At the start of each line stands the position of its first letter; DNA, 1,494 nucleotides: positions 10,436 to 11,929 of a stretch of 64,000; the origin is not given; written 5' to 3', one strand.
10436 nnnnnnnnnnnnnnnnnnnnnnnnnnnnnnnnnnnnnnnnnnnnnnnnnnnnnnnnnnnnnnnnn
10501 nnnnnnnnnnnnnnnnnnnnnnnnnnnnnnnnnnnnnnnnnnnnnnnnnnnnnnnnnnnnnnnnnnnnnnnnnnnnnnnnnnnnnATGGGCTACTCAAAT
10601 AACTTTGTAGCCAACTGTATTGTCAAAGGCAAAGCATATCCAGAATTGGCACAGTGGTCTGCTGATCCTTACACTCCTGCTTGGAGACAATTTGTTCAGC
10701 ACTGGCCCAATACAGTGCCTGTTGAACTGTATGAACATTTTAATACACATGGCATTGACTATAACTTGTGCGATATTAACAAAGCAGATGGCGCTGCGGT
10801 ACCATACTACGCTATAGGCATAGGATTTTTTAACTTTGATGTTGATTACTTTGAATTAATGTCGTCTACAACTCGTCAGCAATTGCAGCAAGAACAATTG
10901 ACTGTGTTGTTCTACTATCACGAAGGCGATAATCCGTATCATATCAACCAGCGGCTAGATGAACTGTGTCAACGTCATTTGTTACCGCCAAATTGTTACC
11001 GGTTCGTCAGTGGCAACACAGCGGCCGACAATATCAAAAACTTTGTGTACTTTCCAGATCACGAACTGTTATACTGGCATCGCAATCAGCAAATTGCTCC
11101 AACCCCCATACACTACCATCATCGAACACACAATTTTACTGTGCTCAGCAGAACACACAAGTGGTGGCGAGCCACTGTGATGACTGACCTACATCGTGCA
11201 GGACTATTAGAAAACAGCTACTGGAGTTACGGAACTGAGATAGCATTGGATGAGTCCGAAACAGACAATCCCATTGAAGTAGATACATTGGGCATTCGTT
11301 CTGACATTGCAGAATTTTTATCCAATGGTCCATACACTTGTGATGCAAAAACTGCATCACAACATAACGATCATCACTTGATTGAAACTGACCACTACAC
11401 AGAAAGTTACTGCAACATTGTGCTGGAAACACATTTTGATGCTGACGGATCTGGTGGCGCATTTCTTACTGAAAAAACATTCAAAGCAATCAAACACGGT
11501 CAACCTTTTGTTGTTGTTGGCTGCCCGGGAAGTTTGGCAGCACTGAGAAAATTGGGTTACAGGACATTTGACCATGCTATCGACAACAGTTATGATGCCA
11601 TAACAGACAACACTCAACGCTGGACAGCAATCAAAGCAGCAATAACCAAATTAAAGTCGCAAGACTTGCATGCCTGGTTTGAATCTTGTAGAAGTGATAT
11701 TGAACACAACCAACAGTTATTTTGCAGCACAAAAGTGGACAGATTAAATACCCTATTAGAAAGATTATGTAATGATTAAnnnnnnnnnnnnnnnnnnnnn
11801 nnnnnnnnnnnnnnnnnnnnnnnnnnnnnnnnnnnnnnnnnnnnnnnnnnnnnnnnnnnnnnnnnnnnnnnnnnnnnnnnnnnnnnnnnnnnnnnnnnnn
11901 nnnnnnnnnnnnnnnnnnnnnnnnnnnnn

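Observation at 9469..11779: Three GT10 (alpha-1,3-fucosyltransferase-motif) paralogs in a phage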

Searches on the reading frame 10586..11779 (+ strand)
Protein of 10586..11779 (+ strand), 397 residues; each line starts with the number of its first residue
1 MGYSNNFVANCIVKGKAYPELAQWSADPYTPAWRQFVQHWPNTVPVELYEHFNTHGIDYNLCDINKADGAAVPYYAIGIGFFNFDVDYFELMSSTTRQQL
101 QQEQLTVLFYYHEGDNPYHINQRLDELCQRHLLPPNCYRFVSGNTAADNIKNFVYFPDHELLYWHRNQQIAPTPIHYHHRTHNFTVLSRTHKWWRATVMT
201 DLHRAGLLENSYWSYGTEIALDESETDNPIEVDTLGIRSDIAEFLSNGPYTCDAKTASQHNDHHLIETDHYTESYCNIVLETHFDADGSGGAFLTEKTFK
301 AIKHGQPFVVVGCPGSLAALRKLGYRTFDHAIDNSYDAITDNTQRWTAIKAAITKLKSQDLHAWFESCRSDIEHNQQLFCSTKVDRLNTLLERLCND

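Call 3: search_protein_families(library=pfam, proteins=[window:10586-11779:+], max_evalue=1)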
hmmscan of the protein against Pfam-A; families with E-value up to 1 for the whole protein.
window:10586-11779:+ (397 aa): 0 families

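Call 6: search_protein_families(library=phrogs, proteins=[window:10586-11779:+], max_evalue=0.01)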
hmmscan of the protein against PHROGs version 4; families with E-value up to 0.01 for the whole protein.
window:10586-11779:+ (397 aa): 0 families

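Call 9: find_homologous_proteins(query=window:10586-11776:+, max_evalue=0.001)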
Query window:10586-11776:+ (397 aa): 3109 proteins with E <= 0.001 among 4572 candidates; the best 120 are listed.
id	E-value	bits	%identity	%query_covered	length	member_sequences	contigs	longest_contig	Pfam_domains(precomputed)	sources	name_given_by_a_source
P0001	1.6e-242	823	85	100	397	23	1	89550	-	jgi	-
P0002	3.0e-241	819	85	100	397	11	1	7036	-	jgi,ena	jgi:hypothetical protein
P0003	1.4e-238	810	84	100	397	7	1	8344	-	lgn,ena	-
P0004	1.1e-237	807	84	100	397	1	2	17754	-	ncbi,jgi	-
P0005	1.6e-237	807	82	100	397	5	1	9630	-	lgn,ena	-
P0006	5.6e-236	802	84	100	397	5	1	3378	-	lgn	-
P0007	3.1e-235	799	83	100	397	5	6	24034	-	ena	-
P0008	4.9e-235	798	84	100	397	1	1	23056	-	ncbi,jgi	jgi:hypothetical protein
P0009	1.7e-234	797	83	100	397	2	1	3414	-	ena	-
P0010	1.4e-222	757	79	99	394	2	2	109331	-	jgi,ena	jgi:hypothetical protein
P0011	1.5e-222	757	79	100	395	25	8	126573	-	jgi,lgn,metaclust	metaclust:\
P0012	4.7e-222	756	79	99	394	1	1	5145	-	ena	-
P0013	1.2e-221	754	78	100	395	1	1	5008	-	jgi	jgi:hypothetical protein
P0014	1.3e-221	754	79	100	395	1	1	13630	-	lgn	-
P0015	2.7e-221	753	80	99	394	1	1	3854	-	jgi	jgi:hypothetical protein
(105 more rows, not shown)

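Call 13: search_dna_similar(query=window:10586-11776:+, collection=phages, mode=protein, max_rows=30, max_evalue=0.001)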
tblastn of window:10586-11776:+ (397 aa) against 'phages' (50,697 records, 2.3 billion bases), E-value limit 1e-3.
No match.

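Call 14: search_solved_structures(query=window:10586-11776:+, max_evalue=10)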
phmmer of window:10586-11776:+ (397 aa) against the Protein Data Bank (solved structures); distinct sequences matched with E-value up to 10: 2.
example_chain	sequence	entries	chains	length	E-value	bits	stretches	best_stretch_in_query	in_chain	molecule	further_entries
6p1z_D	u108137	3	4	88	1.4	11.3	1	286-314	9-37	PAAR-repeat central spike tip protein | PHIKZ163.1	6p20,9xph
9spj_I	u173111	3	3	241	1.6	11.1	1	294-343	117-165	60S ribosomal protein L7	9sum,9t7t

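Call 24: search_solved_structures(query=A2, max_evalue=10, show_alignments=3)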
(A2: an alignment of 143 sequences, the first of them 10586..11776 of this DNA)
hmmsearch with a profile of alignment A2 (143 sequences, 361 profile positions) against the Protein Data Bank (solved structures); distinct sequences matched with E-value up to 10: 1.
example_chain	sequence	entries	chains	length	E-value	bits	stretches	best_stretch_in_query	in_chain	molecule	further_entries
1w9c_A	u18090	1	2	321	0.071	15.8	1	92-136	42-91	CRM1 PROTEIN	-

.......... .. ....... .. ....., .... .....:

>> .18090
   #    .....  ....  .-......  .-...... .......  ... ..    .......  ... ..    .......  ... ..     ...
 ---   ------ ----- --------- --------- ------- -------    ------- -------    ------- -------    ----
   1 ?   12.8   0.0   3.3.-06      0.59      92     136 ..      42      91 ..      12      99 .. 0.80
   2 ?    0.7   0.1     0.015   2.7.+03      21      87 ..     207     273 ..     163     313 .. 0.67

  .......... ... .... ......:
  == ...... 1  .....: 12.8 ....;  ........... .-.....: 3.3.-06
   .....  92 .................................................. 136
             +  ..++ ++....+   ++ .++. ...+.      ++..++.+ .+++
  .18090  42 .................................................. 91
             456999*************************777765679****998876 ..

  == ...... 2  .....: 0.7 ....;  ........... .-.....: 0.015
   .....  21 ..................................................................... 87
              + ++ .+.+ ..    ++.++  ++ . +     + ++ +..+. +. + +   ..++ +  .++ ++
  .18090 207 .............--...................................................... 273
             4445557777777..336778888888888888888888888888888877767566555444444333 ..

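Call 25: search_protein_families(library=ncbifam, proteins=[window:10586-11779:+], max_evalue=0.1)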
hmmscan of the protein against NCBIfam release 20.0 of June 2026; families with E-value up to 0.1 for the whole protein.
window:10586-11779:+ (397 aa): 0 families

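Call 30: predict_structure(alignment_id=A2)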
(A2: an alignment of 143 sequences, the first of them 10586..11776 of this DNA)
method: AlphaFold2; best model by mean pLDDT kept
length: 397 residues; sequences in the alignment: 143
mean_pLDDT: 90.5   pTM: 0.89
mean pLDDT of the five models: 90.5, 88.8, 87.1, 85.7, 85.5
residues with pLDDT >= 90: 282; 70-90: 88; 50-70: 26; < 50: 1
segments of 3 or more residues with pLDDT < 50: none
pLDDT, mean of each block of 10 residues (from residue 1): 79 81 59 59 77 91 83 90 90 94 95 91 97 96 95 94 91 96 94 95 98 89 87 97 94 84 85 97 82 94 97 97 98 98 98 98 98 98 93 88
secondary structure, 60 per line:
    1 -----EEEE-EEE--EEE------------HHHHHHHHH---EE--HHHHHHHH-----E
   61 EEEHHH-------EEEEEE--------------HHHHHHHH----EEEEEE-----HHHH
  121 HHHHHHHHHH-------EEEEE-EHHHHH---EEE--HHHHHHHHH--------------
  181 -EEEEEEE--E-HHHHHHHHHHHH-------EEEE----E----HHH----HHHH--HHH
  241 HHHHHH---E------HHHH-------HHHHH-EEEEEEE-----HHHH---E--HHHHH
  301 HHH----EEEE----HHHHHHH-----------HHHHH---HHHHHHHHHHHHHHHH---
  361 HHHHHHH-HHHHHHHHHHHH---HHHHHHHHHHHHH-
elements in order: E6-9 E11-13 E16-18 H31-39 H47-54 E60-63 E74-79 H94-101 E106-111 H117-130 E138-142 H145-149 E153-155 H158-166 E182-188 H193-204 E212-215 H232-235 H238-246 H257-260 H268-272 E274-280 H286-289 H296-303 E308-311 H316-322 H334-338 H342-357 H361-367 H369-380 H384-396

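Call 34: search_protein_representatives(alignment_id=A2)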
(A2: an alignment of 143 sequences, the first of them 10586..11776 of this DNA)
Query: 143 sequences, 361 profile positions. Proteins with E-value up to 0.001 (for the whole library): 13419; up to 1e-10: 10425; up to 1e-30: 1325. The best 150 are listed.
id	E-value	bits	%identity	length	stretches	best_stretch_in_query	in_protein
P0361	2.9e-148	510.6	-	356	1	1-360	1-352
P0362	6.5e-140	483.1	-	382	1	1-359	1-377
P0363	6.4e-135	466.7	-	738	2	41-353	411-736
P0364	9.2e-134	462.9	-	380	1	1-360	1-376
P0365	3.8e-125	434.6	-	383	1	1-360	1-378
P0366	7.4e-125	433.6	-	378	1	5-360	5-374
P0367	7.8e-121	420.4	-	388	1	1-360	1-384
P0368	1.6e-114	399.6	-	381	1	1-360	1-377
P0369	1.4e-111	389.9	-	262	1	101-360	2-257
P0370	5.1e-108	378.2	-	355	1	5-359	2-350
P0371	7.2e-108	377.7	-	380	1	1-360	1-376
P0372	1.8e-104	366.6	-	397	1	1-358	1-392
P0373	2.3e-103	362.9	-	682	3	13-355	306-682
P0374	6.3e-102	358.2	-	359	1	1-359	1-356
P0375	1.1e-101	357.4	-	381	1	5-359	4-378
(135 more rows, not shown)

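Call 35: fold_search(model_id=the predicted structure, library=pdb)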
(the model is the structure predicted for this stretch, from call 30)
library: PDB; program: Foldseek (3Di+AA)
matches with E <= 10: 640; with E <= 0.001: 11
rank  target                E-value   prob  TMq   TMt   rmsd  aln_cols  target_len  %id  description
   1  8jjn_A                4.0e-05  1.00  0.44  0.51   8.5       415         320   12  Structure of SenB in complex with UDP-Glc and PO4- at 1.98 Angstroms resolution (released 2024-02-07)
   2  8rz3_B                4.5e-04  1.00  0.41  0.48   8.9       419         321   12  Structures of Se- glycosyltransferase SenB from Variovorax paradoxus (released 2024-09-11)
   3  2r60                  5.3e-04  0.94  0.32  0.29  12.9       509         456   10  Structure of apo Sucrose Phosphate Synthase (SPS) of Halothermothrix orenii (released 2008-06-10)
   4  8jjt_C                5.6e-04  1.00  0.40  0.47   9.1       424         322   12  Structure of SenB in complex with UDP-GlcNAc at 1.88 Angstroms resolution (released 2024-02-07)
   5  2qzs                  6.0e-04  0.96  0.35  0.31  11.6       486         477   12  Crystal Structure of Wild-type E.coli GS in complex with ADP and Glucose(wtGSb) (released 2008-09-09)
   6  8jjq_A                7.1e-04  1.00  0.42  0.50   8.7       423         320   12  Structure of SenB in complex with UDP-GalNAc at 1.64 Angstroms resolution (released 2024-02-07)
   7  8jjq_C                7.1e-04  1.00  0.41  0.47   9.0       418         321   11  Structure of SenB in complex with UDP-GalNAc at 1.64 Angstroms resolution (released 2024-02-07)
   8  7sck_B                7.1e-04  0.99  0.34  0.25   9.5       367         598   13  Cryo-EM structure of the human Exostosin-1 and Exostosin-2 heterodimer in complex with a 7-sugar oligosaccharide accep (released 2022-09-28)
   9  8jjn_C                7.5e-04  1.00  0.42  0.49   8.8       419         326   11  Structure of SenB in complex with UDP-Glc and PO4- at 1.98 Angstroms resolution (released 2024-02-07)
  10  7sch_B                8.0e-04  0.99  0.38  0.28   9.2       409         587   11  Cryo-EM structure of the human Exostosin-1 and Exostosin-2 heterodimer (released 2022-09-28)
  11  8jjt_B                9.5e-04  1.00  0.42  0.49   8.9       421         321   13  Structure of SenB in complex with UDP-GlcNAc at 1.88 Angstroms resolution (released 2024-02-07)
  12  2p6p_B                1.3e-03  0.84  0.25  0.26  10.6       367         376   11  X-ray crystal structure of C-C bond-forming dTDP-D-Olivose-transferase UrdGT2 (released 2007-08-07)
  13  8rz3_C                1.4e-03  0.99  0.41  0.48   9.1       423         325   13  Structures of Se- glycosyltransferase SenB from Variovorax paradoxus (released 2024-09-11)
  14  7scj_B                1.6e-03  0.99  0.38  0.29   9.1       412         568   12  Cryo-EM structure of the human Exostosin-1 and Exostosin-2 heterodimer in complex with a 4-sugar oligosaccharide accep (released 2022-09-28)
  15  5vae_G                1.8e-03  0.77  0.25  0.21  15.7       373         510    8  Crystal structure of accessory secretion protein 1 and 3 (released 2018-02-21)
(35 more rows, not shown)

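Call 42: search_protein_families(library=pfam, alignment_id=A3, max_evalue=0.01)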
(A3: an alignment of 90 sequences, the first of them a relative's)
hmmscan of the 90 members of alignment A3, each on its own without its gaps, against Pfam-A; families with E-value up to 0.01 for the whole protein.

A. member 1, P0400 (321 aa): 0 families

B. families by the number of members that match (of 90 scanned): 6 families
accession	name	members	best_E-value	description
PF15871.10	JMY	1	0.0035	Junction-mediating and -regulatory protein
PF06062.16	UPF0231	1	0.0049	Uncharacterised protein family (UPF0231)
PF04339.18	FemAB_like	1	0.005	Peptidogalycan biosysnthesis/recognition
PF06180.16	CbiK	1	0.0073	Cobalt chelatase (CbiK)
PF14327.11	CSTF2_hinge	1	0.0085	Hinge domain of cleavage stimulation factor subunit 2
PF20276.3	CTD1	1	0.0093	C-terminal domain 1 of the ABC-three component (ABC-3C) systems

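Call 61: search_protein_families(library=pfam, proteins=[window:10586-11779:+], max_evalue=10)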
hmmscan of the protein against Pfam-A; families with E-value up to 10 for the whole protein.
window:10586-11779:+ (397 aa): 0 families

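Call 63: find_related_loci(query=A2, collection=genome_contigs, flank=8000)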
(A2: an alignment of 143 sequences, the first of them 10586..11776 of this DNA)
Query A2 (397 aa) in genome_contigs; peptide patterns used: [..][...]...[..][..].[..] (x = any residue, [..] = any of these).
46 stretches matched a pattern; 10 encode a relative of the query (tblastn E <= 1e-3); 10 distinct loci.
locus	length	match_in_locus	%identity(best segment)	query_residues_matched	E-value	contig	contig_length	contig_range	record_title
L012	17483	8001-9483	52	6-394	3e-127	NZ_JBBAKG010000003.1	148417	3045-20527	MAG: Haliscomenobacter sp. isolate EUL_031 ctg3-EUL_031, whole genome shotgun sequence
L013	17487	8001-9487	47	17-394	9e-117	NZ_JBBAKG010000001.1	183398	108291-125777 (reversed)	MAG: Haliscomenobacter sp. isolate EUL_031 ctg1-EUL_031, whole genome shotgun sequence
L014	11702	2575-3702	35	28-394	3e-57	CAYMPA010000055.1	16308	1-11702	MAG TPA_asm: uncultured Enterobacteriaceae bacterium isolate binchicken_co275_158 genome assembly, contig: NODE_4938_len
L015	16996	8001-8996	34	69-394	5e-51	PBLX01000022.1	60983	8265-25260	MAG: Legionellales bacterium isolate SP228 MHASMcontig_463890, whole genome shotgun sequence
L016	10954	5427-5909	30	241-392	1e-16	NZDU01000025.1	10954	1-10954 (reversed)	MAG: Candidatus Pacearchaeota archaeon isolate ARS103 42808, whole genome shotgun sequence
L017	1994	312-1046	26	122-375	8e-16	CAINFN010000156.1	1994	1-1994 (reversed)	MAG: uncultured Bacteroidetes bacterium isolate Umea_bin-05267 genome assembly, contig: bin-05267:156/274, whole genome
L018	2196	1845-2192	32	266-384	2e-15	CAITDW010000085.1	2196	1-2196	uncultured Candidatus Saccharibacteria bacterium isolate Umea3_bin-0930 genome assembly, contig: bin-0930:085/259, whole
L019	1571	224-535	36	271-377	2e-12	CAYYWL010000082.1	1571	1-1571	MAG TPA_asm: uncultured Owenweeksia sp. isolate SRP318679_co1_43 genome assembly, contig: NODE_104825_length_1571_cov_3.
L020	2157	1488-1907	26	246-381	5e-9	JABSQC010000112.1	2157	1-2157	MAG: Mycoplasmataceae bacterium isolate DT_50 DT-Hepatoplasmataceae-1_scaffold_112, whole genome shotgun sequence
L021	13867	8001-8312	33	271-377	1e-12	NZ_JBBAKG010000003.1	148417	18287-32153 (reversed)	MAG: Haliscomenobacter sp. isolate EUL_031 ctg3-EUL_031, whole genome shotgun sequence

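Call 100: find_related_loci(query=A2, collection=viral_contigs, flank=10000)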
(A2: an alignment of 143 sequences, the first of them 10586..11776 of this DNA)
Query A2 (397 aa) in viral_contigs; peptide patterns used: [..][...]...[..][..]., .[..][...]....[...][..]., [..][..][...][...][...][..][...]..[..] (x = any residue, [..] = any of these).
598 stretches matched a pattern (row limit reached: there are more); 539 encode a relative of the query (tblastn E <= 1e-3); the best 80 are kept; 78 distinct loci.
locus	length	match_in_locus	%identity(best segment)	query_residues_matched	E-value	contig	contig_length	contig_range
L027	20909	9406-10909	79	1-397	0e+0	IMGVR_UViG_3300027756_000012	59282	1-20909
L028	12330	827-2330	77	1-397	0e+0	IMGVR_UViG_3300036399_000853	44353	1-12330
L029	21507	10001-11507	74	1-397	0e+0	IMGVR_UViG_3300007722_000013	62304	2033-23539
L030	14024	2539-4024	59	1-394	1e-159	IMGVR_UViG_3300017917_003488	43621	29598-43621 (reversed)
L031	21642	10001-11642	53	6-394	1e-134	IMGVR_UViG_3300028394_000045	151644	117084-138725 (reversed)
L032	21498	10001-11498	51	1-394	2e-133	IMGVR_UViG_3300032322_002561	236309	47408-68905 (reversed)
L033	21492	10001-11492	52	1-394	1e-131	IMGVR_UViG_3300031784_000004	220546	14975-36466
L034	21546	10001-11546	53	6-394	1e-130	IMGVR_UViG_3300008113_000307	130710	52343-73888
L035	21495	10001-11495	50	6-394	8e-130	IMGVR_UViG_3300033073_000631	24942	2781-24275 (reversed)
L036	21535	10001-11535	52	6-397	1e-128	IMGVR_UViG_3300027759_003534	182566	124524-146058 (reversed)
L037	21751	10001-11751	51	17-394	6e-127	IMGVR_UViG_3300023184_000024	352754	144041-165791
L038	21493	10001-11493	49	17-397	7e-124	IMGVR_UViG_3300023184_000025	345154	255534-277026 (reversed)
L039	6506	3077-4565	51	1-394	9e-124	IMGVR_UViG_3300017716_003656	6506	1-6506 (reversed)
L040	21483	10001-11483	51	6-394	2e-123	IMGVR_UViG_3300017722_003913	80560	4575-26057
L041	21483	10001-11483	51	6-394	2e-123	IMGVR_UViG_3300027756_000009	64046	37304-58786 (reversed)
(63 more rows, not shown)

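Call 106: list_cluster_members(proteins=[P0121, window:10586-11776:+, window:9469-10599:+])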
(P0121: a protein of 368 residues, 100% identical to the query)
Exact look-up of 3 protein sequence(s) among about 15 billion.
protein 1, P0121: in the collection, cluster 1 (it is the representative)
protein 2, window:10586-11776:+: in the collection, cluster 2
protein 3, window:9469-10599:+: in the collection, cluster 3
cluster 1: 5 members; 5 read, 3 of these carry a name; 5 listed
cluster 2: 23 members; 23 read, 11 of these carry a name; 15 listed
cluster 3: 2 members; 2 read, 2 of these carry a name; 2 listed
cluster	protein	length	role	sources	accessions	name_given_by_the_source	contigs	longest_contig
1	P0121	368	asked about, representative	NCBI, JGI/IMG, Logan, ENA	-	hypothetical protein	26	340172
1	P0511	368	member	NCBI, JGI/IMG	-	hypothetical protein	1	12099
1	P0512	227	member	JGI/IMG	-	hypothetical protein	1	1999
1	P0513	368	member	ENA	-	-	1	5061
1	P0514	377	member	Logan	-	-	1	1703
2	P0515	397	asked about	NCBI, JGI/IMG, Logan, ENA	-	hypothetical protein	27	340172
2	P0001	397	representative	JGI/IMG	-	-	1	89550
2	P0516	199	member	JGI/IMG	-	hypothetical protein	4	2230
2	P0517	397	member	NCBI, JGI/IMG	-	hypothetical protein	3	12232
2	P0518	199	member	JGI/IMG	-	hypothetical protein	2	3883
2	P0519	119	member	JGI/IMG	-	hypothetical protein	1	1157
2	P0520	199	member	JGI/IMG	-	hypothetical protein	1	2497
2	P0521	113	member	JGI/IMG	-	hypothetical protein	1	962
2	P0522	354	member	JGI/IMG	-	hypothetical protein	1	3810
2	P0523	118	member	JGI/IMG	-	hypothetical protein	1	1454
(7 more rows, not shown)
